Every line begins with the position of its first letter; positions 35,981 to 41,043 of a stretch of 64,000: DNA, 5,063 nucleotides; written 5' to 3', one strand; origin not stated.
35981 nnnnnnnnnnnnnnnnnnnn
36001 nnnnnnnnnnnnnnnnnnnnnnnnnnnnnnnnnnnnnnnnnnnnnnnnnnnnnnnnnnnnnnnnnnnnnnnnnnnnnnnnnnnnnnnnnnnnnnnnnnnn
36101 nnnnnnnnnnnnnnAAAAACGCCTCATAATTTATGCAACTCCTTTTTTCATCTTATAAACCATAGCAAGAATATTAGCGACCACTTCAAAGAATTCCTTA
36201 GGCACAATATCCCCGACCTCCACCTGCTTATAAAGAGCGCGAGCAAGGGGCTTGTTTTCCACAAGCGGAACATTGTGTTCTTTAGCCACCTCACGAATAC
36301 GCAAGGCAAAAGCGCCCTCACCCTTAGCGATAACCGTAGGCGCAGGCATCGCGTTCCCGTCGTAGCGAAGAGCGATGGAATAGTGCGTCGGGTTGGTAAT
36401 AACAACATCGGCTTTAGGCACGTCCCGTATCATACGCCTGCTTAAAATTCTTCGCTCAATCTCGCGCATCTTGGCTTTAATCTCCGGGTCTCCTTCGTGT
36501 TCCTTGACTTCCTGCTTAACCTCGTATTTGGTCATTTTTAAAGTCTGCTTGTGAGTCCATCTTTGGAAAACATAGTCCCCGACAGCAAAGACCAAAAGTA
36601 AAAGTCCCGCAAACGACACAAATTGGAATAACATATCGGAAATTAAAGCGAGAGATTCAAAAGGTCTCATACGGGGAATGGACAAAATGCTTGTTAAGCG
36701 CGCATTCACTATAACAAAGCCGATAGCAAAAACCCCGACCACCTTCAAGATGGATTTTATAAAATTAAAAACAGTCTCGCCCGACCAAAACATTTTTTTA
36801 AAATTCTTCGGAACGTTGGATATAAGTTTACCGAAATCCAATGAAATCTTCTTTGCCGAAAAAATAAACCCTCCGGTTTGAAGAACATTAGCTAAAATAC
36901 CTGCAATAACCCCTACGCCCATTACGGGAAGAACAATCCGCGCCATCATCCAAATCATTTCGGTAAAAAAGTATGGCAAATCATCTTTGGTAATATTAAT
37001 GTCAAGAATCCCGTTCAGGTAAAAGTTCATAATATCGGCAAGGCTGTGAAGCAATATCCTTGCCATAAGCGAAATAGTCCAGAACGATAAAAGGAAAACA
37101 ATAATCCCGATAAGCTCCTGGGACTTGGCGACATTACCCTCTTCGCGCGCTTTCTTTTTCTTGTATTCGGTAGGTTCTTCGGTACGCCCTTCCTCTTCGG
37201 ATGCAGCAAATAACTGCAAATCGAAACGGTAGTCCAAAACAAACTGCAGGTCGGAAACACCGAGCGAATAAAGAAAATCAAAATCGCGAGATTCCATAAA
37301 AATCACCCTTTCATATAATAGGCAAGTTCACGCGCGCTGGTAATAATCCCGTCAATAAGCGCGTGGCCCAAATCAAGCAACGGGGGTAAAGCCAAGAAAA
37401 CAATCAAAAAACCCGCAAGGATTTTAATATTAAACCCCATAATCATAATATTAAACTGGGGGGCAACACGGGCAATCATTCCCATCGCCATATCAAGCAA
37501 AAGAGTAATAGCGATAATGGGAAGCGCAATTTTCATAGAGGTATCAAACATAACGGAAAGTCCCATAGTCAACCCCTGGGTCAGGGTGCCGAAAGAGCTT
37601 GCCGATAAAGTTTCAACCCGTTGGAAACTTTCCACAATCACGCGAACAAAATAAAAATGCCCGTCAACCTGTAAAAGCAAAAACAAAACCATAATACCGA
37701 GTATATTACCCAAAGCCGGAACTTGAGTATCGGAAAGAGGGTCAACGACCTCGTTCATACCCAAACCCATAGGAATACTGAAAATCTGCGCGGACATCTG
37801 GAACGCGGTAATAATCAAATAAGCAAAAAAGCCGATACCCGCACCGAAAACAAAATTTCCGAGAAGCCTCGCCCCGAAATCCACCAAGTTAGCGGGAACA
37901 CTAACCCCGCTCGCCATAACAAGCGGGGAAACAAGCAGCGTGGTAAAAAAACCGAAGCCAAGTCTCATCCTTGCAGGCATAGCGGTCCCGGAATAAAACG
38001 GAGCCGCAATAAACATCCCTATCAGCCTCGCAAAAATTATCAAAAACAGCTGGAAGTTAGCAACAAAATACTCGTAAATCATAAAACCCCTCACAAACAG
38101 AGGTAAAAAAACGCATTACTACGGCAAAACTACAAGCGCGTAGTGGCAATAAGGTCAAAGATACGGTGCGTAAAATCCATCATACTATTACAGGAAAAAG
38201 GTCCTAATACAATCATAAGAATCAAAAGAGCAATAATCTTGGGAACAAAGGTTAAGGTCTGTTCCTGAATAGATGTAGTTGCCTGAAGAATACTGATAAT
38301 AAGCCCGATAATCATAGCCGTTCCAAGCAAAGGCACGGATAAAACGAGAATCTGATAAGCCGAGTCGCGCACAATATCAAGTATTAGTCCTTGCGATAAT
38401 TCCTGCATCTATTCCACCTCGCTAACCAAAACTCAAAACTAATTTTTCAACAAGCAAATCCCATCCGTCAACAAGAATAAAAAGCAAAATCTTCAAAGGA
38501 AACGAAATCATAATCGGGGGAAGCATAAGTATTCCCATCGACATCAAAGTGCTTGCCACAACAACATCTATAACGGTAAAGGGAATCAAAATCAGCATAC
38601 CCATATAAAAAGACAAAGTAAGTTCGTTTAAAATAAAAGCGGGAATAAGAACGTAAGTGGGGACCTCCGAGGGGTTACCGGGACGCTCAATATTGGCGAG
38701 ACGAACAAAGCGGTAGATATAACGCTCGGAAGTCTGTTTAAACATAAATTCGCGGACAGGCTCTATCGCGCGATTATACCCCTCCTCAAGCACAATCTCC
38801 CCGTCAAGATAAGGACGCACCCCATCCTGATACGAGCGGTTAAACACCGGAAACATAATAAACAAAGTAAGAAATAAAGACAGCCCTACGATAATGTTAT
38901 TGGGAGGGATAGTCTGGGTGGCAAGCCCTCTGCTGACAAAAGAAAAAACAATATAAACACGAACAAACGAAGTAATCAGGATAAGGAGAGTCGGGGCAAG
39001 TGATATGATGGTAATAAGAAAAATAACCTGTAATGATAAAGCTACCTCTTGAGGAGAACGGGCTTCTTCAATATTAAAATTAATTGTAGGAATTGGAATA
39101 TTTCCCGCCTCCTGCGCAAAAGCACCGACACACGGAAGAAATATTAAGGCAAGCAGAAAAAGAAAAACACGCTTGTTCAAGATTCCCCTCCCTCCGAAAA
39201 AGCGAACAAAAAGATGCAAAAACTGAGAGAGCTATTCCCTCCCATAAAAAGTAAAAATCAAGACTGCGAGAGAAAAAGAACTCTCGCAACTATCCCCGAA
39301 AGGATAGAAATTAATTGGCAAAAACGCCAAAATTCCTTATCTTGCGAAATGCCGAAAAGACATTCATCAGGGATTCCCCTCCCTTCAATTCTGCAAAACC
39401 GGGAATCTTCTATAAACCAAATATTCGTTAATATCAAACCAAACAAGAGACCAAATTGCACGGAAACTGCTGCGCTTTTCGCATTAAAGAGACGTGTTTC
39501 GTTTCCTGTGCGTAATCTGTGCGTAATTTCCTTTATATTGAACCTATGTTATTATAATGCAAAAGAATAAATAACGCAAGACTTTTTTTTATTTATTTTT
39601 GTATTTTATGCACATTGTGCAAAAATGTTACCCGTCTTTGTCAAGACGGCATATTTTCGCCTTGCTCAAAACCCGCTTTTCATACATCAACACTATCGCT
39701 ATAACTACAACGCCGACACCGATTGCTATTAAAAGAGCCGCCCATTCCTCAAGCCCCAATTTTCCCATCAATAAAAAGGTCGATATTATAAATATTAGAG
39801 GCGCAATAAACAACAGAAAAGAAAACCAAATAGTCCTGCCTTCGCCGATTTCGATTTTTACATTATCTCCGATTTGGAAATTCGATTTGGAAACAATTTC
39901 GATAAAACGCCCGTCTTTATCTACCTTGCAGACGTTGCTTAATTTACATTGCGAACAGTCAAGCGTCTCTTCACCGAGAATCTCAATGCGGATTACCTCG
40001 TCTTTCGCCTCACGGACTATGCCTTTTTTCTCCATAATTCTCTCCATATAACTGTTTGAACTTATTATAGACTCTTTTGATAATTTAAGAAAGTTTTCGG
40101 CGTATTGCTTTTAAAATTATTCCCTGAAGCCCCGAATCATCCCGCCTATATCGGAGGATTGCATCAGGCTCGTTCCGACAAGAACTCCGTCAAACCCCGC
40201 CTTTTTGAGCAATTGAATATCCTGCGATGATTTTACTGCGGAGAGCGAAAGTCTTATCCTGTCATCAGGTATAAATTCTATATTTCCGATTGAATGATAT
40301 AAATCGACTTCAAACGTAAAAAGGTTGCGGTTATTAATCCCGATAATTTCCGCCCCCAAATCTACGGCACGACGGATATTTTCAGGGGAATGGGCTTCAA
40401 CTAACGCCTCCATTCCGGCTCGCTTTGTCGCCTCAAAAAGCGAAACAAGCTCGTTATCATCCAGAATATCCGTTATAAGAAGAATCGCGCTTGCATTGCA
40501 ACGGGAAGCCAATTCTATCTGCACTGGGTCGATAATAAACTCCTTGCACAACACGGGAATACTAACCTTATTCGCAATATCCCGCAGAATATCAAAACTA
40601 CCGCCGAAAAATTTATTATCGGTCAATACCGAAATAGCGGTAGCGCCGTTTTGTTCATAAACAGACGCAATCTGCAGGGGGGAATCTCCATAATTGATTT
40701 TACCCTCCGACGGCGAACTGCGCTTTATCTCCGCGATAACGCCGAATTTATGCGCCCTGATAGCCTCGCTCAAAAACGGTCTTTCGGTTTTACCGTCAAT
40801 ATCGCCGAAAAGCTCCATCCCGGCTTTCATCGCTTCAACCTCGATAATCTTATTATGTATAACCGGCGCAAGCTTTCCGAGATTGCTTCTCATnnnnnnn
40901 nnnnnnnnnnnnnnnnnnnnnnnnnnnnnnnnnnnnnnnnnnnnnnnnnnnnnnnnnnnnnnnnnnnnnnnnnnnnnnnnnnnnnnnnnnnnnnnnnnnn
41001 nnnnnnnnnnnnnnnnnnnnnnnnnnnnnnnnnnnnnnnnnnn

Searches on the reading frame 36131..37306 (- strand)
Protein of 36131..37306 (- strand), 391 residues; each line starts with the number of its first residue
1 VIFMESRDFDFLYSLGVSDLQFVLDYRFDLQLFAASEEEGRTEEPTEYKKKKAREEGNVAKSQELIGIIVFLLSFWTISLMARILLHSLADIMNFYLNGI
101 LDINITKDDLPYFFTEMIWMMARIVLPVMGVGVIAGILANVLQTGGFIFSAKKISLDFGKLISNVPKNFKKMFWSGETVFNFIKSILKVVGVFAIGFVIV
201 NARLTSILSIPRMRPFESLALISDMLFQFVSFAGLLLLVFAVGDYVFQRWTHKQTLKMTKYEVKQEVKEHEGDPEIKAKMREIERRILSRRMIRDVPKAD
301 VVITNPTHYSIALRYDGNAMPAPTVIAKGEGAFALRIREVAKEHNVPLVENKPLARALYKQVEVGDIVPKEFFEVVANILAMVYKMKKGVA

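Call 13: search_protein_families(library=pfam, proteins=[window:36131-37306:-], max_evalue=0.00001)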
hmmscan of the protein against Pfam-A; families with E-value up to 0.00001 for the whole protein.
window:36131-37306:- (391 aa): 1 family
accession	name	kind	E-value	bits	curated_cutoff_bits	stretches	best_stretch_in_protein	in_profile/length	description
PF01312.24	Bac_export_2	-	2.1e-116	389.3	24.4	1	40-383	2-335/335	FlhB HrpN YscU SpaS Family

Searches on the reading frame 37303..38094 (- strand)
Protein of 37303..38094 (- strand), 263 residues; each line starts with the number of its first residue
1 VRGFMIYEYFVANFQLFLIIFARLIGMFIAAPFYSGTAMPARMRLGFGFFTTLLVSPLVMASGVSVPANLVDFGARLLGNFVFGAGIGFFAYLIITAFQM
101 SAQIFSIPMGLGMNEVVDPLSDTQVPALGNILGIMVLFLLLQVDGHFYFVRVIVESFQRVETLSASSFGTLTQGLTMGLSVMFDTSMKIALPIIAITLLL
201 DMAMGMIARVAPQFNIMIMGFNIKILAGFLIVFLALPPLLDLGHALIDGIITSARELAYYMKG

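Call 13: search_protein_families(library=pfam, proteins=[window:37303-38094:-], max_evalue=0.00001)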
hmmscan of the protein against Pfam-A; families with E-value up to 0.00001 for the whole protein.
window:37303-38094:- (263 aa): 1 family
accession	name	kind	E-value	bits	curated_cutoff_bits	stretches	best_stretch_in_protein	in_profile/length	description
PF01311.25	Bac_export_1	-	2.4e-52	178.3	27.8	1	15-247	2-227/230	Bacterial export proteins, family 1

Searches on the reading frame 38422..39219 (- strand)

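Call 13: search_protein_families(library=pfam, proteins=[window:38422-39219:-], max_evalue=0.00001)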
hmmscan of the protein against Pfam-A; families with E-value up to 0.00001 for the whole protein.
window:38422-39219:- (265 aa): 1 family
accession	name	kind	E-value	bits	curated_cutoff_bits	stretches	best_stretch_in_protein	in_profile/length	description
PF00813.25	FliP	-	9e-69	231.7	26.9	1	68-260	1-191/191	FliP family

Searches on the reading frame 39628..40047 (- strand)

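Call 13: search_protein_families(library=pfam, proteins=[window:39628-40047:-], max_evalue=0.00001)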
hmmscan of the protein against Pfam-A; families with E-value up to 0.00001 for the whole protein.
window:39628-40047:- (139 aa): 1 family
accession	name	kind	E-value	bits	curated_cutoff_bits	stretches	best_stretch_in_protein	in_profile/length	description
PF04246.17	RseC_MucC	-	1.4e-17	64.3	24.4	1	13-130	3-122/130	Positive regulator of sigma(E), RseC/MucC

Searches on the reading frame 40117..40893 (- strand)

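Call 13: search_protein_families(library=pfam, proteins=[window:40117-40893:-], max_evalue=0.00001)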
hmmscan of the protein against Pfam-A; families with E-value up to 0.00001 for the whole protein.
window:40117-40893:- (258 aa): 1 family
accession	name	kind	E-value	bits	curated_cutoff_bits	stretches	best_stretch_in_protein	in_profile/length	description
PF00218.27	IGPS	-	8.1e-71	238.6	27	1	12-254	5-252/254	Indole-3-glycerol phosphate synthase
